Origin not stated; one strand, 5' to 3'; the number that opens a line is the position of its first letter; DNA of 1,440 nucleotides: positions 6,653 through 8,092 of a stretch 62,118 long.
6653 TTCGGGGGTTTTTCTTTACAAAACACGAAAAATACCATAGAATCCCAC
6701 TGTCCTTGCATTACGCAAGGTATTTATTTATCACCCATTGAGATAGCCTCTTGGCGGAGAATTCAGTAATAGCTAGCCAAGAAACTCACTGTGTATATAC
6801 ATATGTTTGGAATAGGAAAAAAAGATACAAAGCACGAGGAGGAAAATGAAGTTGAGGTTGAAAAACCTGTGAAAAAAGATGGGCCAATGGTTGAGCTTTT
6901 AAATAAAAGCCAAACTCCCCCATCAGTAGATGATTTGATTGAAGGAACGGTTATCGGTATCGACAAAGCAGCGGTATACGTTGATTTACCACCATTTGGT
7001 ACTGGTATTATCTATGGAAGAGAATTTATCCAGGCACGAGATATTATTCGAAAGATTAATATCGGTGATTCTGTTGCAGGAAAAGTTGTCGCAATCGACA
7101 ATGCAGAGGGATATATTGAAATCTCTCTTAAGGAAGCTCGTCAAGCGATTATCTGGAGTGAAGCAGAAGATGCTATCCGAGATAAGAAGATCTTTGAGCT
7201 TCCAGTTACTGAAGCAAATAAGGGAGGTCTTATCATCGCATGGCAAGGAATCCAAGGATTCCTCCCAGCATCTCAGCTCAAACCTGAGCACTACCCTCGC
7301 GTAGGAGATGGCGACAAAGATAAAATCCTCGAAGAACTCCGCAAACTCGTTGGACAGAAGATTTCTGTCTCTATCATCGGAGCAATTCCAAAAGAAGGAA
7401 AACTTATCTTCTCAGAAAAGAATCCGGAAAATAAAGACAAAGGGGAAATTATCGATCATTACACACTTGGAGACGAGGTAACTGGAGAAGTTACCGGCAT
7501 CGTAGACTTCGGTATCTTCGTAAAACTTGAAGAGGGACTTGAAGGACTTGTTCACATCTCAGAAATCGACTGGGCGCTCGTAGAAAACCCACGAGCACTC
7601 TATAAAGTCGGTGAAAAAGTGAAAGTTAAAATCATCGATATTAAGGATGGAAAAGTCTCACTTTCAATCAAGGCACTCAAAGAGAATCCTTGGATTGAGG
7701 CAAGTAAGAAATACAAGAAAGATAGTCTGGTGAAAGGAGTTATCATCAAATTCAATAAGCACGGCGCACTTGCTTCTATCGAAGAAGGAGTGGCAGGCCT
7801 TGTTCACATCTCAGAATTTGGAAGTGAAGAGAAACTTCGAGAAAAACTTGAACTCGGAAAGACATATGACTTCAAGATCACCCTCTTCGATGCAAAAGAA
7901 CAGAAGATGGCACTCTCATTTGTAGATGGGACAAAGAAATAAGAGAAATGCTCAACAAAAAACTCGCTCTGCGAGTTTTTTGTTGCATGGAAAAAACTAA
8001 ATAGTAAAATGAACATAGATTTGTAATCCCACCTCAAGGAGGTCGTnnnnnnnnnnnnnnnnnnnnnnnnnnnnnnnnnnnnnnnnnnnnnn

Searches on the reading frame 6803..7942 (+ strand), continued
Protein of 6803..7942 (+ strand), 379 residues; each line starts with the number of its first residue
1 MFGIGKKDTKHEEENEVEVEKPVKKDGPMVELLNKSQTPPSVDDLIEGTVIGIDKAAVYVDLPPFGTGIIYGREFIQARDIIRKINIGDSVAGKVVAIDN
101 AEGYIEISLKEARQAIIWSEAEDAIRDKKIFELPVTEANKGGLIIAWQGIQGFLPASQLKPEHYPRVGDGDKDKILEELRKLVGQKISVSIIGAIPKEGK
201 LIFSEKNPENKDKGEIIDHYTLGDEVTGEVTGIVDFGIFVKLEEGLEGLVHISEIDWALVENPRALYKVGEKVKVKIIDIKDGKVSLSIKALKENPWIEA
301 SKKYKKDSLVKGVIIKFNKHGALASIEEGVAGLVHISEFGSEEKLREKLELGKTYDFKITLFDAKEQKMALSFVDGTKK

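Call 73: find_encoding_contigs(protein=P0031, flank=2500, max_places=3)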
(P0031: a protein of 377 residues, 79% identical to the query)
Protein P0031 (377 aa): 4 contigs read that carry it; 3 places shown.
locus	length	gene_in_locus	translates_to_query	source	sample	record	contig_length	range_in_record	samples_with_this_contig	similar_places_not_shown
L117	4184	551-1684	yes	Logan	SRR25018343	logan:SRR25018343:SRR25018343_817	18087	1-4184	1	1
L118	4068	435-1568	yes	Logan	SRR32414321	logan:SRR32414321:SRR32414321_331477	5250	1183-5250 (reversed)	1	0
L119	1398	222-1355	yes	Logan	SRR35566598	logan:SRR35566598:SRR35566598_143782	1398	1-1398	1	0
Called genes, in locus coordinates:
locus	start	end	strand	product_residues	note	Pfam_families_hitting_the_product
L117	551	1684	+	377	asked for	PF21543:CvfB_2nd (faint), PF00575:S1, PF21710:Spt6_S1 (faint), PF23459:S1_RRP5 (faint), PF00575:S1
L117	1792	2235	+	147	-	-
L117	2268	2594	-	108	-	-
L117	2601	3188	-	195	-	PF01195:Pept_tRNA_hydro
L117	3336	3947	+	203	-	PF10502:Peptidase_S26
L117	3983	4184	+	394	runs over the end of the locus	PF03129:HGTP_anticodon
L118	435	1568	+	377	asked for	PF21543:CvfB_2nd (faint), PF00575:S1, PF21710:Spt6_S1 (faint), PF23459:S1_RRP5 (faint), PF00575:S1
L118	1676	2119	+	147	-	-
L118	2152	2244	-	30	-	-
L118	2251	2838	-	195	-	PF01195:Pept_tRNA_hydro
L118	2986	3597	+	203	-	PF10502:Peptidase_S26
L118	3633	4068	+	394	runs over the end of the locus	PF03129:HGTP_anticodon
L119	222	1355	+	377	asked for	PF21543:CvfB_2nd (faint), PF00575:S1, PF21710:Spt6_S1 (faint), PF23459:S1_RRP5 (faint), PF00575:S1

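Call 74: find_encoding_contigs(protein=P0017, flank=2500, max_places=3)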
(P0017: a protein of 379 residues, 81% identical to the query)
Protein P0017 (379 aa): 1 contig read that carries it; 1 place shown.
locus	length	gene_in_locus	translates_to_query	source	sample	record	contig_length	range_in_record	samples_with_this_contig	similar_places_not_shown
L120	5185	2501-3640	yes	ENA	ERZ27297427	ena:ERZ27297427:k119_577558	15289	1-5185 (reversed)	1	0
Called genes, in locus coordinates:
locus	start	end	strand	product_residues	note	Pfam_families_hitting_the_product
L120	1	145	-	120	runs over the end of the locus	-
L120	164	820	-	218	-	PF13483:Lactamase_B_3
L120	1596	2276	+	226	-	-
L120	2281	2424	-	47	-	-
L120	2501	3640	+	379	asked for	PF00575:S1 (weak), PF21710:Spt6_S1 (faint), PF21543:CvfB_2nd (faint), PF23459:S1_RRP5 (faint), PF00575:S1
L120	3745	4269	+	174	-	-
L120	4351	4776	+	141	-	-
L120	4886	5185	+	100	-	?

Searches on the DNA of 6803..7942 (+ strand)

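Call 29: search_rna_families(sources=[L014, L016, L020, L026, L028, L029, L030, L033, L034, L035, L047, L065, L072, L080, L091, L093], threshold=gathering)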
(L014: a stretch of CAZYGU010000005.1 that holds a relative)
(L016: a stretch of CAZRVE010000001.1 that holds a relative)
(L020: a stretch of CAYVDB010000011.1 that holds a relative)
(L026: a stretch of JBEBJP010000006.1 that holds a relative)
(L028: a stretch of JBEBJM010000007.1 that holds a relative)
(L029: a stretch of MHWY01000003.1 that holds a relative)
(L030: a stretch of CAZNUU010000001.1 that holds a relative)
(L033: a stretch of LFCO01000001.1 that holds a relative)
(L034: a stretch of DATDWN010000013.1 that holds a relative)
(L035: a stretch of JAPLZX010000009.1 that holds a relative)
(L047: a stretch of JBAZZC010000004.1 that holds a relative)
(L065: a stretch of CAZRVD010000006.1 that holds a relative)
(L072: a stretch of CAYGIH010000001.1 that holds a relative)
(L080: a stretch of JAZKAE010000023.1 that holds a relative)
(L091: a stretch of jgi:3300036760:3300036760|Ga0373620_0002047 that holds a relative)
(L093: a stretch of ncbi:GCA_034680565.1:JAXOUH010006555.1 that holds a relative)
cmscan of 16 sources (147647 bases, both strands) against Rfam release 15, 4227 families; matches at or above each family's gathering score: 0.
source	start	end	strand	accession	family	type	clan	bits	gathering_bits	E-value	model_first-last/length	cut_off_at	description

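Call 46: search_rna_families(source=L065, start=3000, end=4050, threshold=evalue, max_evalue=5, show_alignments=2)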
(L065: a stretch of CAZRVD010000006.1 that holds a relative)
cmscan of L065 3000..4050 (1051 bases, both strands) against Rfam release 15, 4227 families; matches with E-value up to 5: 4.
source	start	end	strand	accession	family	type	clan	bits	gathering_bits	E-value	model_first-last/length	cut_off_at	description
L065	3376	3415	+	RF04067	mir-4520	Gene; miRNA;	-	18.5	90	0.35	15-55/70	no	mir-4520 microRNA precursor family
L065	3376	3415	-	RF04067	mir-4520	Gene; miRNA;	-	18.2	90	0.45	15-55/70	no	mir-4520 microRNA precursor family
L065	3264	3301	+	RF03092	Ocean-VII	Gene; sRNA;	-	17.9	53.5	0.02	1-41/41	no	Ocean-VII RNA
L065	3723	3892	-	RF01295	SCARNA7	Gene; snRNA; snoRNA; scaRNA;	-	15.2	65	0.28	1-330/330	no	Small Cajal body-specific RNA 7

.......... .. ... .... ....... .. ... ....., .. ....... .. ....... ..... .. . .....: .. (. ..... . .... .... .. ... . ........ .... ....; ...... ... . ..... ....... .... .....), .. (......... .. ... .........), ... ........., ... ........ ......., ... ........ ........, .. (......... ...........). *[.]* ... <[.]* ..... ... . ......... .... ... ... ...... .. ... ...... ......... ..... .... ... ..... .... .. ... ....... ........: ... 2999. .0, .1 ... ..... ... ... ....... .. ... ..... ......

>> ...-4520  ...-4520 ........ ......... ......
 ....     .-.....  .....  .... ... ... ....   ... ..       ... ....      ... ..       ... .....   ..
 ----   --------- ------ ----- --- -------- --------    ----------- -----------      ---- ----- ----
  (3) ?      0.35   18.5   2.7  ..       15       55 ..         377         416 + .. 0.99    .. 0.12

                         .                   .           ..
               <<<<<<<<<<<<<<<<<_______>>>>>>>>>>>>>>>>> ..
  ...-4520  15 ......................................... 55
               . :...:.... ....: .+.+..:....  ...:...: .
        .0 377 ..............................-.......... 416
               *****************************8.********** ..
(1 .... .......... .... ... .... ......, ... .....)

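Call 81: search_rna_families(sources=[L091, L093, L020, L105, L012, L016, L060, L072], threshold=evalue, max_evalue=1)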
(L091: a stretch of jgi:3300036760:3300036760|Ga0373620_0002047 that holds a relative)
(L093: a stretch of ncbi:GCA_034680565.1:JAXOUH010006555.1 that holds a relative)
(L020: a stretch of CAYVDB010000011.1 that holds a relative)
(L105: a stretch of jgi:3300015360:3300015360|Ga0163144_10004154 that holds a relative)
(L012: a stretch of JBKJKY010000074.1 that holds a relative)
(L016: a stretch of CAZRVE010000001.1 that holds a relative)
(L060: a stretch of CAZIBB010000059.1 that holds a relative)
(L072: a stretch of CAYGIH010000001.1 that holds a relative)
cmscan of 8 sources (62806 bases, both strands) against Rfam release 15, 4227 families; matches with E-value up to 1: 3.
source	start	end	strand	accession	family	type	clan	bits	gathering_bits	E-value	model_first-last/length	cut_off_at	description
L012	3589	3689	-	RF01485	rli61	Cis-reg;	-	33.2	50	0.04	1-106/106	no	Listeria sRNA rli61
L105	4193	4269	-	RF02891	AgrB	Gene; antisense;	-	32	40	0.18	1-84/84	no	ArsR-gov region gene B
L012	4133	4197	+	RF00262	sar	Gene; antisense;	-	28.3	43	0.16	1-68/68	no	sar RNA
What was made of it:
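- On Any Rfam 15 family (4227 models, including OLE, GOLLD, ROOL, HEARO, raiA, 6S, SRP, RNase P, tmRNA, and ribosomal-protein and peptide leaders): Twenty-two related loci were also negative in the islands (calls 29, 46, 81).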
